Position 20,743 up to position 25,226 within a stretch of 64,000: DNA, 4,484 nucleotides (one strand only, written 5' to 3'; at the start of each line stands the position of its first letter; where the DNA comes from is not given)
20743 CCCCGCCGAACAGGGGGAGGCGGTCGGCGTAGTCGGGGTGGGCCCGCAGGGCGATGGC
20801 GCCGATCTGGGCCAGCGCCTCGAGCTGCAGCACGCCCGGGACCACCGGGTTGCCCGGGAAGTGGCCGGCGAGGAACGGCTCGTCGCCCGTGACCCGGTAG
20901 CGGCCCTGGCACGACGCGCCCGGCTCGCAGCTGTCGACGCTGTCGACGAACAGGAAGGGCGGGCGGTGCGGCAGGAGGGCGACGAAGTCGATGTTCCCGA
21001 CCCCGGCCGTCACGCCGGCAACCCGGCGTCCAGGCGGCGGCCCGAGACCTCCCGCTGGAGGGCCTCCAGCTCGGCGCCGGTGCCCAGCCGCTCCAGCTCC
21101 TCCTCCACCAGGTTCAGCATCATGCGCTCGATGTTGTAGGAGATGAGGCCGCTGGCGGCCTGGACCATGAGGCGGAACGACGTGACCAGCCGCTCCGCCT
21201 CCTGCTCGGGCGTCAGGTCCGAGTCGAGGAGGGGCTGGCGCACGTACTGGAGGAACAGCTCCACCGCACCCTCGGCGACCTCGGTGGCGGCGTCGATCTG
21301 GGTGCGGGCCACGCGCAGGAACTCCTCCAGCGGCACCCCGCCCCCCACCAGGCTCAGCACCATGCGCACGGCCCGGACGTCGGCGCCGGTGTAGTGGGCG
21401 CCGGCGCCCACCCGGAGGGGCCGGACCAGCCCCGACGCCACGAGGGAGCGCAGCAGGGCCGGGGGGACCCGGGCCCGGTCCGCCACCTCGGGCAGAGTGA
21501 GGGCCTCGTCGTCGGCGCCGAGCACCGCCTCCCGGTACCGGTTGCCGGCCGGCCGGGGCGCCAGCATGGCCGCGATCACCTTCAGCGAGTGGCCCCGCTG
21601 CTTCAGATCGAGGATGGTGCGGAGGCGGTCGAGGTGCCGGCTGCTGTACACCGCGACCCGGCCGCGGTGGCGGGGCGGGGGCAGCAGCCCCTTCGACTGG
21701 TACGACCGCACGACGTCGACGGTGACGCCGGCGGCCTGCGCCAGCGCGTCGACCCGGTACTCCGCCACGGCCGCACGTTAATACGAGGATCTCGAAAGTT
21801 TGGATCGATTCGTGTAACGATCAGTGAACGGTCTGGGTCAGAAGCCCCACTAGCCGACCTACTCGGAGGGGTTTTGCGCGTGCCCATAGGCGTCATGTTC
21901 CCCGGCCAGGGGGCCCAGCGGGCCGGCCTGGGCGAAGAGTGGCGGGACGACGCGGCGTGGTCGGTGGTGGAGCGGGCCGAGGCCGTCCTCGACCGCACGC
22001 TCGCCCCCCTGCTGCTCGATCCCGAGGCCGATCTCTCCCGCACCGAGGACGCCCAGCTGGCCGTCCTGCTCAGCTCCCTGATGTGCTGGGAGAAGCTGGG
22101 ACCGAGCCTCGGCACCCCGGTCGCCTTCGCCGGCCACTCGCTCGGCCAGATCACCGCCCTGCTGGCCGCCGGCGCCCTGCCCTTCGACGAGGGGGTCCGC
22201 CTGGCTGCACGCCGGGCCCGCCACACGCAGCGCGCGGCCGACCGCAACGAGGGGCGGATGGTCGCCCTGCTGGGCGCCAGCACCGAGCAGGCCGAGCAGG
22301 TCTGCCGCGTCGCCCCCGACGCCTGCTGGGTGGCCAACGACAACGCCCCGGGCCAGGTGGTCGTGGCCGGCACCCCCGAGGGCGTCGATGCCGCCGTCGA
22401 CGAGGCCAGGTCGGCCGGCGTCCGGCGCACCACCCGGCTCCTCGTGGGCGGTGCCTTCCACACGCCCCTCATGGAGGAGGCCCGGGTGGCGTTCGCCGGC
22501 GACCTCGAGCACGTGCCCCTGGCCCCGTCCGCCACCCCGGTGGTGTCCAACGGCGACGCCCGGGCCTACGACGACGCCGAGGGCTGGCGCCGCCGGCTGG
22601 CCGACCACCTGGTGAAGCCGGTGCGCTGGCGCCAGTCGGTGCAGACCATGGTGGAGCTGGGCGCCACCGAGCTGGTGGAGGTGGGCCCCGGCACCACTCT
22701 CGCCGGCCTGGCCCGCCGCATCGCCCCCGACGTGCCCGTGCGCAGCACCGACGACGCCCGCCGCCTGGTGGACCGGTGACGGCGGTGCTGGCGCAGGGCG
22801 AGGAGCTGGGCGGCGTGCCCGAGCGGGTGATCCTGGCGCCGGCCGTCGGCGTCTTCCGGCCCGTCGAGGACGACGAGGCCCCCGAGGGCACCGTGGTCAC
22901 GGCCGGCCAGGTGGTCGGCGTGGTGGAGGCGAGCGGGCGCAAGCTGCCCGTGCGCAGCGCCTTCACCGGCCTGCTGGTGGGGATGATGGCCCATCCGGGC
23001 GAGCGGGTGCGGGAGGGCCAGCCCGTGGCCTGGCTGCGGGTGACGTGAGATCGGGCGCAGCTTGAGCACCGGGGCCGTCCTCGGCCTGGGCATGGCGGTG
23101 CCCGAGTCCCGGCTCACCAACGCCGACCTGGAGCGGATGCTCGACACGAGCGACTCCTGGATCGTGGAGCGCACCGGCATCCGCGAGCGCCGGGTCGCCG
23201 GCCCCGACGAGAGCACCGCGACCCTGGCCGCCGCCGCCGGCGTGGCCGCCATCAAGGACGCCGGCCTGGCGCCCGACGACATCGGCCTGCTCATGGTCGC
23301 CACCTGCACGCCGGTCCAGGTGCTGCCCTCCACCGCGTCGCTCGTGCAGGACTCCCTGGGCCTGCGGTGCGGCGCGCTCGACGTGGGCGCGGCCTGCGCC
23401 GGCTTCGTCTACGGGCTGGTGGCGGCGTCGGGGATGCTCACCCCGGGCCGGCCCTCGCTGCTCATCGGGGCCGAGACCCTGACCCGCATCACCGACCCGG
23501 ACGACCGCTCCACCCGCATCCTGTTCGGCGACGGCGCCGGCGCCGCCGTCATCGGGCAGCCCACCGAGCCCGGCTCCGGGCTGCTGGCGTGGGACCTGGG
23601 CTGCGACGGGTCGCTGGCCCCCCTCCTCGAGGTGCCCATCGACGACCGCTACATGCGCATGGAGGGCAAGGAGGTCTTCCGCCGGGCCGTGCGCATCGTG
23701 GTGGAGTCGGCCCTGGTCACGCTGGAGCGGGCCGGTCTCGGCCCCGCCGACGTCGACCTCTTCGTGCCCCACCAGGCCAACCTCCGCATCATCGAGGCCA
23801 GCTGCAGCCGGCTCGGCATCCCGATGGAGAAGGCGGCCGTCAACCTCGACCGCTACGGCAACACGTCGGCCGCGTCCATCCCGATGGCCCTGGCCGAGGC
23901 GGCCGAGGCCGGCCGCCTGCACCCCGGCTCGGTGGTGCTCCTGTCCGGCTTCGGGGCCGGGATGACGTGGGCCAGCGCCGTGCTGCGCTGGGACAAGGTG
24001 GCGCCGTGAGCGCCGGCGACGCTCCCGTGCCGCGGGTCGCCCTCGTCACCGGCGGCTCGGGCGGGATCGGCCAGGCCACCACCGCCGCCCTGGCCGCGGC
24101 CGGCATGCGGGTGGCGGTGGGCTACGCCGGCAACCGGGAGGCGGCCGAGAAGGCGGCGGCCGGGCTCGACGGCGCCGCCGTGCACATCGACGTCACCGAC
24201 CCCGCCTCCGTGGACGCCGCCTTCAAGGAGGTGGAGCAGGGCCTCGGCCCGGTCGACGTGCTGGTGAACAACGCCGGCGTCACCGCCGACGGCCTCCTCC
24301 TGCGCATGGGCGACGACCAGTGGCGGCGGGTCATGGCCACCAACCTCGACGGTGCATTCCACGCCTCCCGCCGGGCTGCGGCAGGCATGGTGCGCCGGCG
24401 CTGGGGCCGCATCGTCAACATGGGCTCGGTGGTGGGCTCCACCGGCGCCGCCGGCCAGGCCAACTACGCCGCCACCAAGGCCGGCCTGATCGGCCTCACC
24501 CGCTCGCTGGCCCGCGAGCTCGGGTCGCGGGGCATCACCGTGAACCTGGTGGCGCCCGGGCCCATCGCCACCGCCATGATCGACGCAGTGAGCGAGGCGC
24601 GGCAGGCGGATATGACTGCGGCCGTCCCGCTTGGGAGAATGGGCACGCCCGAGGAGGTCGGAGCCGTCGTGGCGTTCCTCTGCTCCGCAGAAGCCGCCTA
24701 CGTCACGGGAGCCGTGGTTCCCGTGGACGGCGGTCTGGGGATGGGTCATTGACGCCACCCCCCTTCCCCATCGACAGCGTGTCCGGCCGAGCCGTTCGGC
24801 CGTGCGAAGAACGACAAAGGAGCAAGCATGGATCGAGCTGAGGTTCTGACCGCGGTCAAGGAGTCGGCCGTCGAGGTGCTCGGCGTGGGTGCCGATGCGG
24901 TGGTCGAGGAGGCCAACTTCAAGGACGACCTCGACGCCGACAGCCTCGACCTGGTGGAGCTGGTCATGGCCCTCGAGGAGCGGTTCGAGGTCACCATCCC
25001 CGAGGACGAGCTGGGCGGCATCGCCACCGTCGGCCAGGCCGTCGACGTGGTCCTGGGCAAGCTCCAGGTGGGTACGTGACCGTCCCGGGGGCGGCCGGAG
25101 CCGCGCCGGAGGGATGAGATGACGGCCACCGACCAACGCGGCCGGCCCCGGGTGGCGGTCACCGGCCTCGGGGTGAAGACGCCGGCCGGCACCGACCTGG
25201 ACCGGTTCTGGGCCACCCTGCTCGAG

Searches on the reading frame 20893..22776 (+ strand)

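Call 32: search_protein_families(library=pfam, proteins=[window:20893-22776:+], max_evalue=0.00001)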
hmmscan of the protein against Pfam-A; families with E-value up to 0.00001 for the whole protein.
window:20893-22776:+ (628 aa): 1 family
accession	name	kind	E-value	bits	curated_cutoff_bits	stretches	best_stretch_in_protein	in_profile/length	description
PF00698.26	Acyl_transf_1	-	8.9e-28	98.1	32.7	1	335-604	3-272/319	Acyl transferase domain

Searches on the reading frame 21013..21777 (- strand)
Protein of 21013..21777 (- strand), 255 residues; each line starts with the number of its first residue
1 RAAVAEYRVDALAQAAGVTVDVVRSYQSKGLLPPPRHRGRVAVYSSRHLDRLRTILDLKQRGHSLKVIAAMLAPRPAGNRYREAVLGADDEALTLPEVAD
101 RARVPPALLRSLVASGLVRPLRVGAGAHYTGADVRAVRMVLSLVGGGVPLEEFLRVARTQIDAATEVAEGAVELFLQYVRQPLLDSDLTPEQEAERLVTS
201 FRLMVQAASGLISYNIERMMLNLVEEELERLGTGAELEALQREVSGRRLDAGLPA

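Call 32: search_protein_families(library=pfam, proteins=[window:21013-21777:-], max_evalue=0.00001)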
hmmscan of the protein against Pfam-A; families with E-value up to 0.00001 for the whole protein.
window:21013-21777:- (255 aa): 2 families
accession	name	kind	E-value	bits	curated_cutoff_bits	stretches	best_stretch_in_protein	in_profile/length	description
PF13411.12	MerR_1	-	2.3e-27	95.4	21.6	2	7-72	1-66/69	MerR HTH family regulatory protein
PF00376.29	MerR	-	1.4e-08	34.8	28.2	0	12-38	5-32/38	MerR family regulatory protein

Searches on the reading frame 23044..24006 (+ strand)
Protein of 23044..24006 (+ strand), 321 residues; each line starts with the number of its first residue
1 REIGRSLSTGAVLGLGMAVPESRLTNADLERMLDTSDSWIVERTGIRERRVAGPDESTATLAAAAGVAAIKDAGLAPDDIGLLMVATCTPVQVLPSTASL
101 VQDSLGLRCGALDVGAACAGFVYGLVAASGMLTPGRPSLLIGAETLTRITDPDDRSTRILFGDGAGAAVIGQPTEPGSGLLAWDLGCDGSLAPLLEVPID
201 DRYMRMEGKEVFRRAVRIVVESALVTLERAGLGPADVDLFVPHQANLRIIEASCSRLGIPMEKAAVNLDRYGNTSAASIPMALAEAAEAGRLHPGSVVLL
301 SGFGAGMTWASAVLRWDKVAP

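Call 35: search_protein_families(library=pfam, proteins=[window:23044-24006:+], max_evalue=0.00001)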
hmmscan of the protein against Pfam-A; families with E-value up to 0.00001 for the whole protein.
window:23044-24006:+ (321 aa): 2 families
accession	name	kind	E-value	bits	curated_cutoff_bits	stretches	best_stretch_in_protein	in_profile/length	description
PF08541.16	ACP_syn_III_C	-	1.9e-39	134.1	26.6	1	227-316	1-90/90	3-Oxoacyl-[acyl-carrier-protein (ACP)] synthase III C terminal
PF08545.16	ACP_syn_III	-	9.3e-23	80.4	24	1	112-189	1-80/80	3-Oxoacyl-[acyl-carrier-protein (ACP)] synthase III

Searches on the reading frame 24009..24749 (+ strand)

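Call 35: search_protein_families(library=pfam, proteins=[window:24009-24749:+], max_evalue=0.00001)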
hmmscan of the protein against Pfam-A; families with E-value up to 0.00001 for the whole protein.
window:24009-24749:+ (247 aa): 4 families
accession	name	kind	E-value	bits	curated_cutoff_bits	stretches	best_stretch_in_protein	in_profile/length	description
PF13561.12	adh_short_C2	-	7.3e-65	219.3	27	1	18-243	6-235/236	Enoyl-(Acyl carrier protein) reductase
PF00106.31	adh_short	-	2.9e-56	190.5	26.6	1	9-197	1-193/195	short chain dehydrogenase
PF08659.16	KR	-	9e-20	71.8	22.6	1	11-180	3-175/180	KR domain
PF01370.27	Epimerase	-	2e-07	31.1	20.9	1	11-107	1-90/240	NAD dependent epimerase/dehydratase family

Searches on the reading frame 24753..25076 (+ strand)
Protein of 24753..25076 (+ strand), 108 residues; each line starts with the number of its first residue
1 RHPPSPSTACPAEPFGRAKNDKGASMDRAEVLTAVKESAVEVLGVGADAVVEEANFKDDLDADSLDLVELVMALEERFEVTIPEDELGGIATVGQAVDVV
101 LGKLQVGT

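Call 35: search_protein_families(library=pfam, proteins=[window:24753-25076:+], max_evalue=0.00001)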
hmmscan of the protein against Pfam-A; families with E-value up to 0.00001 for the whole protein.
window:24753-25076:+ (108 aa): 1 family
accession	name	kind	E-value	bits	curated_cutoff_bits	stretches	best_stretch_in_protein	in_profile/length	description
PF00550.31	PP-binding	-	3.4e-12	46.9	20.8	1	34-98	2-65/67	Phosphopantetheine attachment site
